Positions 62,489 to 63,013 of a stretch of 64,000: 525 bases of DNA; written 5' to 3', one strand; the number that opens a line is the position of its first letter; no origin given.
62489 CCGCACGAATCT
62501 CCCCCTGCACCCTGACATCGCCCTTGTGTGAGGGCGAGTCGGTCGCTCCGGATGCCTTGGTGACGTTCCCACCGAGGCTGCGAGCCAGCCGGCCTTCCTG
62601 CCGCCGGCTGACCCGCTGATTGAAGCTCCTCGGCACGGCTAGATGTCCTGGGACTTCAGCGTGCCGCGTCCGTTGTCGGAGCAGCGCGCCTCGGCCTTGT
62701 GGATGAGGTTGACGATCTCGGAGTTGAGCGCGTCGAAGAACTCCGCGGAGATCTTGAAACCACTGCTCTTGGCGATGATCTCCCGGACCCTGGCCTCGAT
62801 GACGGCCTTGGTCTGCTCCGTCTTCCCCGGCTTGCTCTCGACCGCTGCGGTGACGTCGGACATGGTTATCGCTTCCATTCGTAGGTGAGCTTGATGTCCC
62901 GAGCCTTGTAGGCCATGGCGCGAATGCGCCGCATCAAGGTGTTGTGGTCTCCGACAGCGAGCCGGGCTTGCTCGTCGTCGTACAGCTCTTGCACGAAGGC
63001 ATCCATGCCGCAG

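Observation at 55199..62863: Phage-encoded chromatin-like pair: a histone-fold protein and a histone-H1-like Lys/Ala-rich protein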

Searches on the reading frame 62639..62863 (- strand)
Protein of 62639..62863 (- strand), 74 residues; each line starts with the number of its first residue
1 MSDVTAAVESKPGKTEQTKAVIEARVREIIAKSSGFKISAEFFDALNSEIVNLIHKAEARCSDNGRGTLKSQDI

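Call 3: search_protein_families(library=pfam, proteins=[window:62639-62863:-], max_evalue=1)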
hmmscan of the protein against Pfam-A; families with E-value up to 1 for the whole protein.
window:62639-62863:- (74 aa): 0 families

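Call 4: search_solved_structures(query=window:62639-62863:-, max_evalue=10, show_alignments=5)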
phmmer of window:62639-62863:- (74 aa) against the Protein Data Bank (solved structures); distinct sequences matched with E-value up to 10: 6.
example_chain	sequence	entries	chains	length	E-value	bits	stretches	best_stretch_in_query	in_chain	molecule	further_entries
9f2c_A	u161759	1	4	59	4.5e-05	26.7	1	20-72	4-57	hypothetical protein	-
9qt0_A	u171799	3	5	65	0.0028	21.1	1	16-73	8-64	DUF1931 domain-containing protein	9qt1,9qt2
8cmp_A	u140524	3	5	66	0.11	16.1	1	21-74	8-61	CBFD_NFYB_HMF domain-containing protein | Transcription factor CBF/NF-Y/archaeal histone domain-containing protein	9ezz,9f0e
8fvx_A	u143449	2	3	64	0.11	16.1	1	21-74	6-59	CBFD_NFYB_HMF domain-containing protein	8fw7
8bdk_A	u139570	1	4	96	0.2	15.3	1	23-74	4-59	DNA-binding protein HmvA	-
4irl_A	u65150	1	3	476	1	13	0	32-65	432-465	Maltose-binding periplasmic protein, Novel protein similar to vertebrate guanylate binding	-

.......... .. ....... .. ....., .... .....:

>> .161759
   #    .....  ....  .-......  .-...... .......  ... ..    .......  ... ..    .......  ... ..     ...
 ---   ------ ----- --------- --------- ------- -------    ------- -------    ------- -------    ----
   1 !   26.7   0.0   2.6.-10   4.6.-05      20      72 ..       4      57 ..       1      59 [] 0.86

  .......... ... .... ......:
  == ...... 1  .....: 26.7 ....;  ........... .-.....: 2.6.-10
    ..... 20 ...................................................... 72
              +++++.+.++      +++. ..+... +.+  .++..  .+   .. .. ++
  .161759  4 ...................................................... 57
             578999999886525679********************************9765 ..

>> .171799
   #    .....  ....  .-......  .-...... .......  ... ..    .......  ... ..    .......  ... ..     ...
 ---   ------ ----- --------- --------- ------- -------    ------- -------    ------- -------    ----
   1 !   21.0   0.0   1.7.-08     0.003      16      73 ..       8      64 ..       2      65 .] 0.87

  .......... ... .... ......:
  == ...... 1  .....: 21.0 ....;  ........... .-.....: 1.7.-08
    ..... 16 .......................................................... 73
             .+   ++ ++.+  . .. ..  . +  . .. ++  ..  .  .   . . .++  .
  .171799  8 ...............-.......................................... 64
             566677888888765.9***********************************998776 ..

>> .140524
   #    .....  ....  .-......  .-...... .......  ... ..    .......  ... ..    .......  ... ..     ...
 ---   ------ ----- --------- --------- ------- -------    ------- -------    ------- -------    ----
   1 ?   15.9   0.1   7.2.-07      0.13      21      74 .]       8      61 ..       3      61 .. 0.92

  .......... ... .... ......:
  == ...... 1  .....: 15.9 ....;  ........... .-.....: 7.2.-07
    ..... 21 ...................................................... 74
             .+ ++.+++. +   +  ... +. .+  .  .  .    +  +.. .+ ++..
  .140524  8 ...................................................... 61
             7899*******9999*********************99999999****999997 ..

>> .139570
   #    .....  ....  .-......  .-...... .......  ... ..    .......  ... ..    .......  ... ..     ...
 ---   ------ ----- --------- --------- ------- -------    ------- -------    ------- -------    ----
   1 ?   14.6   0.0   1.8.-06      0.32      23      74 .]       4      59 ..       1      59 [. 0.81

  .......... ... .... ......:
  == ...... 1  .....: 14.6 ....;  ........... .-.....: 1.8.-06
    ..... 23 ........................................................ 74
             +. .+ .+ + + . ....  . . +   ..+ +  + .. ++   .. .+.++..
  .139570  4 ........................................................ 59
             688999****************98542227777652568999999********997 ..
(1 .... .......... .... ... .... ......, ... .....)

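Call 7: search_protein_families(library=phrogs, proteins=[window:62639-62863:-], max_evalue=0.01)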
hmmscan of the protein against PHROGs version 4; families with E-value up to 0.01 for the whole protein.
window:62639-62863:- (74 aa): 0 families

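Call 13: find_homologous_proteins(query=window:62639-62863:-, max_evalue=0.001)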
Query window:62639-62863:- (74 aa): 1 proteins with E <= 0.001 among 1 candidates.
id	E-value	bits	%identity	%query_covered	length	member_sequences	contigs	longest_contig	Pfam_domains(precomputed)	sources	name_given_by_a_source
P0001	1.3e-38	146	100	100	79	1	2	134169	-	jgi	jgi:histone H3/H4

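Call 16: find_encoding_contigs(protein=P0001, flank=10000, max_places=6)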
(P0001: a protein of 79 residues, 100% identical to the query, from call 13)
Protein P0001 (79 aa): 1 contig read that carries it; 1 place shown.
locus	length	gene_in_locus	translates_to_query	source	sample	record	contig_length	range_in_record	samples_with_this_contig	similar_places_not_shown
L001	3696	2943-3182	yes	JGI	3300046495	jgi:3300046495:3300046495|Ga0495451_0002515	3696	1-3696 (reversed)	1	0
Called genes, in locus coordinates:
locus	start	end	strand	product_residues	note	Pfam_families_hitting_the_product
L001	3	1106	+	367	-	?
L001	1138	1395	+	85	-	PF00216:Bac_DNA_binding, PF18291:HU-HIG (weak)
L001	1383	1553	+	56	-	PF12773:DZR (weak), PF13240:Zn_Ribbon_1 (faint), PF13248:Zn_ribbon_3 (faint)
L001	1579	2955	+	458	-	PF00154:RecA_N (faint)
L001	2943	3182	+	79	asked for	-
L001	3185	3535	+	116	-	-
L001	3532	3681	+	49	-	-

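Call 24: search_protein_representatives(protein=window:62639-62863:-)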
Query: 74 residues. Proteins with E-value up to 0.001 (for the whole library): 67; up to 1e-10: 1; up to 1e-30: 1. The best 67 are listed.
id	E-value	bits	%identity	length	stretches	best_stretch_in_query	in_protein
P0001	4.1e-39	146.4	100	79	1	1-74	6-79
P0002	8.3e-10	54.2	36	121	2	13-74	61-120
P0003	5.8e-09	51.6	50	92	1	8-73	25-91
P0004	1.4e-07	47.3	38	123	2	11-73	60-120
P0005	5.3e-07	45.4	45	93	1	12-73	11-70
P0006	8.8e-07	44.7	48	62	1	17-73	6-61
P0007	9.9e-07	44.5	44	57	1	19-74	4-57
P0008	2.0e-06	43.6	30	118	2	16-74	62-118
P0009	2.0e-06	43.6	34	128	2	22-73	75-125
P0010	2.5e-06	43.3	44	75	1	9-73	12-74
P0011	3.2e-06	42.9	50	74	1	19-74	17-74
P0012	5.2e-06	42.3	29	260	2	22-74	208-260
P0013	1.1e-05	41.2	42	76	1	12-73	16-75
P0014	1.2e-05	41.2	32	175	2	12-74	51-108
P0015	2.0e-05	40.4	36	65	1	14-74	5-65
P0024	6.9e-05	38.7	40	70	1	9-73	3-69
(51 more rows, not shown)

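Call 30: search_dna_similar(query=window:62639-62863:-, collection=phages, mode=protein, max_evalue=0.01, max_rows=30)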
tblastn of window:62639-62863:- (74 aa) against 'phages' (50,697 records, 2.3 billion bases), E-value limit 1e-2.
No match.

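Call 33: find_homologous_proteins(query=A1, max_evalue=0.001)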
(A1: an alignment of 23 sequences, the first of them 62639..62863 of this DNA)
Query A1 (23 sequences) (74 aa, profile of the alignment): 45 proteins with E <= 0.001 among 2007 candidates.
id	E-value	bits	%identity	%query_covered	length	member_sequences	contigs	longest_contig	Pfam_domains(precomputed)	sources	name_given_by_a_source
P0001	1.4e-22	97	100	100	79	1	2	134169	-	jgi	jgi:histone H3/H4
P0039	2.6e-21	93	40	85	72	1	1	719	-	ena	-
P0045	2.9e-20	90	32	100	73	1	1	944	-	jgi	jgi:hypothetical protein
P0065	3.4e-20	90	37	100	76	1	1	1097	-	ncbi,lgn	-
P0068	6.9e-19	86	47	81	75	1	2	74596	-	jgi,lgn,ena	jgi:hypothetical protein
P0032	3.4e-18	83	37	80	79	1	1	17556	-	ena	-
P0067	2.2e-17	81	38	97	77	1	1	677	-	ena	-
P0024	1.7e-16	78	40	89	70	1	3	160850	-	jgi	jgi:histone H3/H4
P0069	1.7e-16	78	38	81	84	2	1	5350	-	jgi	jgi:histone H3/H4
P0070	8.5e-16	76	38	82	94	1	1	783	-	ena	-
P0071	1.6e-15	75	37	81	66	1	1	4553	-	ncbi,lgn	-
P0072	1.8e-15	75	34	80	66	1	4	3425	-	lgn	-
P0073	1.3e-14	72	33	73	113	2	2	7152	-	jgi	jgi:methionine aminopeptidase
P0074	1.6e-14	72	37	73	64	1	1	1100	-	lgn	-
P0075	3.4e-14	71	29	100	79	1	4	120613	-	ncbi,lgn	-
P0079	2.2e-11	62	33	73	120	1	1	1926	PF07382.17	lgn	-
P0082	3.8e-11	61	31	73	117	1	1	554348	PF07382.17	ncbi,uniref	ncbi:hypothetical protein [Egicoccus sp. AB-alg2]|uniref:hypothetical protein n=1 Tax=Egicoccus sp. 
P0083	7.6e-11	60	43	50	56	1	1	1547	-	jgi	jgi:histone H3/H4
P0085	1.3e-10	59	35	73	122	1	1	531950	PF07382.17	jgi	jgi:hypothetical protein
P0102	1.4e-7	49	36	59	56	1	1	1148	-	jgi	jgi:histone H3/H4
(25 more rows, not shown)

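Call 34: find_encoding_contigs(protein=P0068, flank=8000, max_places=2)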
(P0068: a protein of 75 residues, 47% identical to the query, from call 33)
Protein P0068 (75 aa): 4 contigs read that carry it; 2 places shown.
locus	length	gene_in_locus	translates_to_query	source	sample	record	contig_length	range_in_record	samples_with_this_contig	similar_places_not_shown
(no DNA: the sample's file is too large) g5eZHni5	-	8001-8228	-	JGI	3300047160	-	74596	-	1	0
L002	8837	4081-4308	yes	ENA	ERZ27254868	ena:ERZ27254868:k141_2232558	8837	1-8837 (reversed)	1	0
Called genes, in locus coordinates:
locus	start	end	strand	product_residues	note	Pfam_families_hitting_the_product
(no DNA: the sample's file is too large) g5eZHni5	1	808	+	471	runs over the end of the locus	PF03796:DnaB_C, PF13481:AAA_25 (weak)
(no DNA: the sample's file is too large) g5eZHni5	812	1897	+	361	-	PF01807:Zn_ribbon_DnaG, PF01751:Toprim (weak), PF13155:Toprim_2, PF13662:Toprim_4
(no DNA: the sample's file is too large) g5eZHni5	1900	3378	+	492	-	-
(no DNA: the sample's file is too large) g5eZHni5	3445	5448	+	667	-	PF01612:DNA_pol_A_exo1 (weak), PF00476:DNA_pol_A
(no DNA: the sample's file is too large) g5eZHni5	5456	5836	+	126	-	-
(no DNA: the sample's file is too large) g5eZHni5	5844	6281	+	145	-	-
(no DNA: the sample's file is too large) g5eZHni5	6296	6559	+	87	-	PF00216:Bac_DNA_binding, PF18291:HU-HIG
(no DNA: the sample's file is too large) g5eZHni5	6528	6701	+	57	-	PF13717:Zn_ribbon_4 (faint), PF09723:Zn_ribbon_8 (weak)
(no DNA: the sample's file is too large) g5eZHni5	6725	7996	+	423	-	PF00154:RecA_N (faint), PF06745:ATPase (faint)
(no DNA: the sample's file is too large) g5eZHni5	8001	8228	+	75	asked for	-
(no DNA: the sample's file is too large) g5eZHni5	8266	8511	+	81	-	-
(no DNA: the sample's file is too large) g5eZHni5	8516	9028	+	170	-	-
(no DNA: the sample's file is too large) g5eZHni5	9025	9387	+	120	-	-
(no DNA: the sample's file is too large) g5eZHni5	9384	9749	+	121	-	-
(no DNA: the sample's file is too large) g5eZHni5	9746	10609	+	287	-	-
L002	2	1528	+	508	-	?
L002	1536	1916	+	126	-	-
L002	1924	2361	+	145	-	-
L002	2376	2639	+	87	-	PF00216:Bac_DNA_binding, PF18291:HU-HIG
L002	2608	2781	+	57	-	PF13717:Zn_ribbon_4 (faint), PF09723:Zn_ribbon_8 (weak)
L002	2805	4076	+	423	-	PF00154:RecA_N (faint), PF06745:ATPase (faint)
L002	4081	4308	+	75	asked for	-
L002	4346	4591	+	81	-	-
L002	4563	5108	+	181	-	-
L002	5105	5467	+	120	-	-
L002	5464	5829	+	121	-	-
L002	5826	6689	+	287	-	-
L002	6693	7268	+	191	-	-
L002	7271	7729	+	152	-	PF18909:dGTP_diPhyd_N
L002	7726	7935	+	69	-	-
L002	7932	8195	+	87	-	-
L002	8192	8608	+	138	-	-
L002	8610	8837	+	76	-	?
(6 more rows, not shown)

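Call 35: find_encoding_contigs(protein=P0024, flank=8000, max_places=2)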
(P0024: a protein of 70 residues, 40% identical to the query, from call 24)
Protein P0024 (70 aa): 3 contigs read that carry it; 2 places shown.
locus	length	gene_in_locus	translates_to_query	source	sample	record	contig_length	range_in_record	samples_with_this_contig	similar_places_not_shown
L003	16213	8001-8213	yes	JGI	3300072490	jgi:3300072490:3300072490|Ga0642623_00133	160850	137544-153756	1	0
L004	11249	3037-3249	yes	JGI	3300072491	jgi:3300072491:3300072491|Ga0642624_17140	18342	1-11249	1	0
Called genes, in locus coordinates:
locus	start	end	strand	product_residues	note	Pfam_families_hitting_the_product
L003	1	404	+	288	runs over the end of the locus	-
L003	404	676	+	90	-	-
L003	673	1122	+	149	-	-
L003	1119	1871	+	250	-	PF19419:DUF5983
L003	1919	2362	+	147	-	-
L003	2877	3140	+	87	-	-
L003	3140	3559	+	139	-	-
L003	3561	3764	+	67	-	PF20600:ExoX-like_C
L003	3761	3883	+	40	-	-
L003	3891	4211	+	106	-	-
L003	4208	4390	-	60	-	-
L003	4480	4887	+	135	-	-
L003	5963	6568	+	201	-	-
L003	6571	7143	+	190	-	-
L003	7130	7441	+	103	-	-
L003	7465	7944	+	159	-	-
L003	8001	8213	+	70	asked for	-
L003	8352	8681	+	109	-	PF20274:cREC_REC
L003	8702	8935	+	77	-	-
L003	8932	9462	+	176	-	-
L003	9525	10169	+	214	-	PF01327:Pep_deformylase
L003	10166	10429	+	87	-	-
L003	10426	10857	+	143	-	PF08719:NADAR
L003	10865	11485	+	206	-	-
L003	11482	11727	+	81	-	PF00550:PP-binding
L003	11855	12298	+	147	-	-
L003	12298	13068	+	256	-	-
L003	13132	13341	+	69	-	-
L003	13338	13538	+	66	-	-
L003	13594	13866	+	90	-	-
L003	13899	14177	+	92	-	-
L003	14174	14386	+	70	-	-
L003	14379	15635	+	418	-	-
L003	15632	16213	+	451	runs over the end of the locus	-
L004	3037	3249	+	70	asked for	-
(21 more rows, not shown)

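Call 36: find_encoding_contigs(protein=P0075, flank=8000, max_places=2)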
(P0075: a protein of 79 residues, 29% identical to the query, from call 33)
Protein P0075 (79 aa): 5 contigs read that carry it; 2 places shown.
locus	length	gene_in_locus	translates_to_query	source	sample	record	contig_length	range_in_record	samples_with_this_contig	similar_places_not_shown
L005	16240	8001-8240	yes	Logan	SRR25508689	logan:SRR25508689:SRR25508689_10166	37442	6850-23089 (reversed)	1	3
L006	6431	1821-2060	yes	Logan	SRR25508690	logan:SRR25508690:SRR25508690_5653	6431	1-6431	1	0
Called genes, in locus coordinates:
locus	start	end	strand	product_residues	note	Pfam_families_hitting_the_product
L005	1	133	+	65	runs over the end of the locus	-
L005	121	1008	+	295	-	-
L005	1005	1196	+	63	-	-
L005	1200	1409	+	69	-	-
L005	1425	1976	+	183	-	-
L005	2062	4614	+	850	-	PF03167:UDG, PF01612:DNA_pol_A_exo1, PF00476:DNA_pol_A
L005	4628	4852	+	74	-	-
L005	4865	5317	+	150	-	-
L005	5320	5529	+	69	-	-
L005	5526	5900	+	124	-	-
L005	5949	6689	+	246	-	PF08804:gp32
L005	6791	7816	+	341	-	PF00154:RecA_N, PF08423:Rad51 (faint)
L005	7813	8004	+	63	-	-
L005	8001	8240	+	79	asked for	-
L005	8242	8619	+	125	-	-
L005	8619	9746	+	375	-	PF00149:Metallophos, PF12850:Metallophos_2 (weak)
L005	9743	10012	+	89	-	-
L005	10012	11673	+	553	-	PF13476:AAA_23, PF13514:AAA_27 (faint), PF13304:AAA_21 (faint), PF02463:SMC_N (weak)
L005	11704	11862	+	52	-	-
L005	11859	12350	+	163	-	-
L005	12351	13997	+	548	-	PF01555:N6_N4_Mtase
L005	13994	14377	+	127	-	-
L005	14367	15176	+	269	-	PF01170:UPF0020 (faint), PF01555:N6_N4_Mtase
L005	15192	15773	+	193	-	-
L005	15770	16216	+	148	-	-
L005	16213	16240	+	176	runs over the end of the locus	-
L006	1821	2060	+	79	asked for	-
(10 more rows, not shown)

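Call 40: search_solved_structures(query=A2, max_evalue=1, show_alignments=2)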
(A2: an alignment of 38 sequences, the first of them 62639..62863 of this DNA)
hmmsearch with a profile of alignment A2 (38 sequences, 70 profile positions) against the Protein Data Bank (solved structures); distinct sequences matched with E-value up to 1: 31.
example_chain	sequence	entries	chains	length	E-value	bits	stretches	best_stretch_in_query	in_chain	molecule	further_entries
9qt0_A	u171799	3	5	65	2.3e-19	72.6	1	10-70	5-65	DUF1931 domain-containing protein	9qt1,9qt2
9f2c_A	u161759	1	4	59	7.8e-16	61.3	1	16-66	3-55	hypothetical protein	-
8cmp_A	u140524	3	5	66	3.6e-11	46.4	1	15-70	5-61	CBFD_NFYB_HMF domain-containing protein | Transcription factor CBF/NF-Y/archaeal histone domain-containing protein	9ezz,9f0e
8fvx_A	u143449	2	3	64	4.5e-11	46.1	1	15-70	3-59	CBFD_NFYB_HMF domain-containing protein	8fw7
8bdk_A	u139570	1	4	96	6.5e-05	26.3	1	20-70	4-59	DNA-binding protein HmvA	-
9qv5_A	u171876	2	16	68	0.0066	19.9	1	20-70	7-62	Archaeal histone A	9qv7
9qv6_A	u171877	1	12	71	0.0078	19.7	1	20-70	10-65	Archaeal histone A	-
1b67_A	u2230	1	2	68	0.037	17.5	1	40-70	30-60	PROTEIN (HISTONE HMFA)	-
1hta_A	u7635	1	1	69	0.038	17.5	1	40-70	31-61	HISTONE HMFA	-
1ku5_A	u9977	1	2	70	0.046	17.2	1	36-70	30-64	HPhA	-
5g49_A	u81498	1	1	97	0.049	17.1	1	30-69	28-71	NUCLEAR TRANSCRIPTION FACTOR Y SUBUNIT B-6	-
1f1e_A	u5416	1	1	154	0.098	16.2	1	19-69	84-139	HISTONE FOLD PROTEIN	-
6r0l_B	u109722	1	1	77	0.11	16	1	22-70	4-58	OsNF-YC7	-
7ah8_A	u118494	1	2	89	0.15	15.6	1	32-70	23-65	Nuclear transcription factor Y subunit beta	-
1n1j_A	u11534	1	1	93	0.16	15.5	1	33-70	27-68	NF-YB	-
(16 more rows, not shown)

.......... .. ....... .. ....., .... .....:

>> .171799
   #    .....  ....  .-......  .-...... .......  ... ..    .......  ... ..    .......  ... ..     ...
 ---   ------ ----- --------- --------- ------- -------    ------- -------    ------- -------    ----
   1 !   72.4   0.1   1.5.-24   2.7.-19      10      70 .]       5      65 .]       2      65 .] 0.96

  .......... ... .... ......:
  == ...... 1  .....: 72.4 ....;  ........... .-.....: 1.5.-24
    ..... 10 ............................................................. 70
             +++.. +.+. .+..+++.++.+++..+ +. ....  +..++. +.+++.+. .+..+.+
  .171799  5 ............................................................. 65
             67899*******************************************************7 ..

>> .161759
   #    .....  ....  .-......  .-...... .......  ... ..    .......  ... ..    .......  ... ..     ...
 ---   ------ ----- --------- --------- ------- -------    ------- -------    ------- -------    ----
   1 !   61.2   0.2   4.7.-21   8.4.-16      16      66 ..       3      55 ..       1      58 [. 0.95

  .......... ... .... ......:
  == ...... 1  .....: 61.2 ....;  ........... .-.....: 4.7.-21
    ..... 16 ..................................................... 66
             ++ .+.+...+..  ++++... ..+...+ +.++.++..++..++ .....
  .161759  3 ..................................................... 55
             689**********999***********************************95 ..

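Call 41: search_protein_families(library=pfam, alignment_id=A2, max_evalue=1)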
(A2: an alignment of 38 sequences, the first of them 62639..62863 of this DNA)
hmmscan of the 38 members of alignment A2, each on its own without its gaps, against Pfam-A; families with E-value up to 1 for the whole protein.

A. member 1, window:62639-62863:- (74 aa): 0 families

B. families by the number of members that match (of 38 scanned): 24 families
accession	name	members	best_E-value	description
PF09123.17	DUF1931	22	0.00048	Domain of unknown function (DUF1931)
PF00808.29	CBFD_NFYB_HMF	17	0.001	Histone-like transcription factor (CBF/NF-Y) and archaeal histone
PF19121.6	DUF5805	8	0.0023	Family of unknown function (DUF5805)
PF00125.30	Histone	6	0.016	Core histone H2A/H2B/H3/H4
PF03480.18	DctP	3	0.015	Bacterial extracellular solute-binding protein, family 7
PF15825.10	FAM25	3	0.074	FAM25 family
PF09415.16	CENP-X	2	0.013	CENP-S associating Centromere protein X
PF10752.14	DUF2533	2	0.12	Protein of unknown function (DUF2533)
PF14313.11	Soyouz_module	1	0.0061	N-terminal region of Paramyxovirinae phosphoprotein (P)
PF06792.17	UPF0261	1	0.022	Uncharacterised protein family (UPF0261) N-terminal domain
PF24578.1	CSPP1_C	1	0.038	Centrosome and spindle pole-associated protein 1, C-terminal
PF02969.23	TAF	1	0.049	TATA box binding protein associated factor (TAF)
PF20436.4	LonB_AAA-LID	1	0.061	Archaeal LonB, AAA+ ATPase LID domain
PF08972.17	DUF1902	1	0.061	Domain of unknown function (DUF1902)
PF12552.13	DUF3741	1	0.071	Protein of unknown function (DUF3741)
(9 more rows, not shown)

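Call 43: predict_structure(alignment_id=A2)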
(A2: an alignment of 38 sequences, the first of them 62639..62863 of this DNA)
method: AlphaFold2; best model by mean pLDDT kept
length: 74 residues; sequences in the alignment: 38
mean_pLDDT: 75.9   pTM: 0.53
mean pLDDT of the five models: 75.9, 75.8, 75.4, 73.6, 72.3
residues with pLDDT >= 90: 21; 70-90: 33; 50-70: 8; < 50: 12
segments of 3 or more residues with pLDDT < 50: 5-15
pLDDT, mean of each block of 10 residues (from residue 1): 48 49 78 80 88 92 92 88
secondary structure, 60 per line:
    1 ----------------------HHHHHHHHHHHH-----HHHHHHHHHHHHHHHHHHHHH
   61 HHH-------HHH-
elements in order: H23-34 H40-63

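Call 47: fold_search(model_id=the predicted structure, library=pdb)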
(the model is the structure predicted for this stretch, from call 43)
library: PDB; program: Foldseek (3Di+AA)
matches with E <= 10: 964; with E <= 0.001: 1
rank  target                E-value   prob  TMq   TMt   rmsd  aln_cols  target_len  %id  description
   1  9f2c_A                8.9e-04  1.00  0.71  0.89   1.1        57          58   30  Archaeal histone protein HTkC from Thermococcus kodakarensis (released 2024-10-02)
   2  9f0e_A                3.5e-03  1.00  0.71  0.88   1.0        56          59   28  Bacterial histone protein HBb from Bdellovibrio bacteriovorus bound to DNA (released 2024-06-26)
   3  9ezz_B                4.3e-03  1.00  0.72  0.85   0.9        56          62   28  Bacterial histone protein HBb from Bdellovibrio bacteriovorus bound to DNA (released 2024-06-26)
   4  9qt1_A                4.3e-03  1.00  0.68  0.87   1.3        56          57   32  Bacterial histone HLp from Leptospira perolatii bound to DNA (released 2025-12-24)
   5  8fvx                  6.1e-03  1.00  0.72  0.84   0.9        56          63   28  Histone from Bdellovibrio bacteriovorus (released 2023-08-30)
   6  9f2c_B                6.5e-03  1.00  0.71  0.91   0.9        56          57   30  Archaeal histone protein HTkC from Thermococcus kodakarensis (released 2024-10-02)
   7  9qt0_A                6.5e-03  1.00  0.68  0.88   1.2        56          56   32  DNA-binding bacterial histone HLp from Leptospira perolatii (released 2025-12-24)
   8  9ezz_A                8.0e-03  1.00  0.72  0.86   0.9        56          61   28  Bacterial histone protein HBb from Bdellovibrio bacteriovorus bound to DNA (released 2024-06-26)
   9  8cmp                  2.1e-02  1.00  0.70  0.89   0.9        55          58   29  DNA-binding bacterial histone protein HBB from Bdellovibrio bacteriovorus (released 2024-03-06)
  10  2rvq_MODEL_1_D        3.2e-02  0.95  0.43  0.29  11.3        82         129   15  Solution structure of the isolated histone H2A-H2B heterodimer (released 2016-05-25)
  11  8xjv_Aa               7.7e-02  0.93  0.48  0.37   7.8        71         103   21  Structural basis for the linker histone H5-nucleosome binding and chromatin compaction (released 2024-09-11)
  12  9can_B                8.3e-02  0.99  0.54  0.53   2.9        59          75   19  S.c INO80 in complex with Xenopus 0/40 nucleosome (released 2025-07-16)
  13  8xjv_v                8.3e-02  0.97  0.55  0.44  10.6        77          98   17  Structural basis for the linker histone H5-nucleosome binding and chromatin compaction (released 2024-09-11)
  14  6r0n_A                8.8e-02  0.98  0.54  0.46   3.1        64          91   23  Histone fold domain of AtNF-YB2/NF-YC3 in I2 (released 2020-09-30)
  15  5g49_A                8.8e-02  0.98  0.49  0.40   2.8        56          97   23  Crystal structure of the Arabodopsis thaliana histone-fold dimer L1L NF-YC3 (released 2016-12-07)
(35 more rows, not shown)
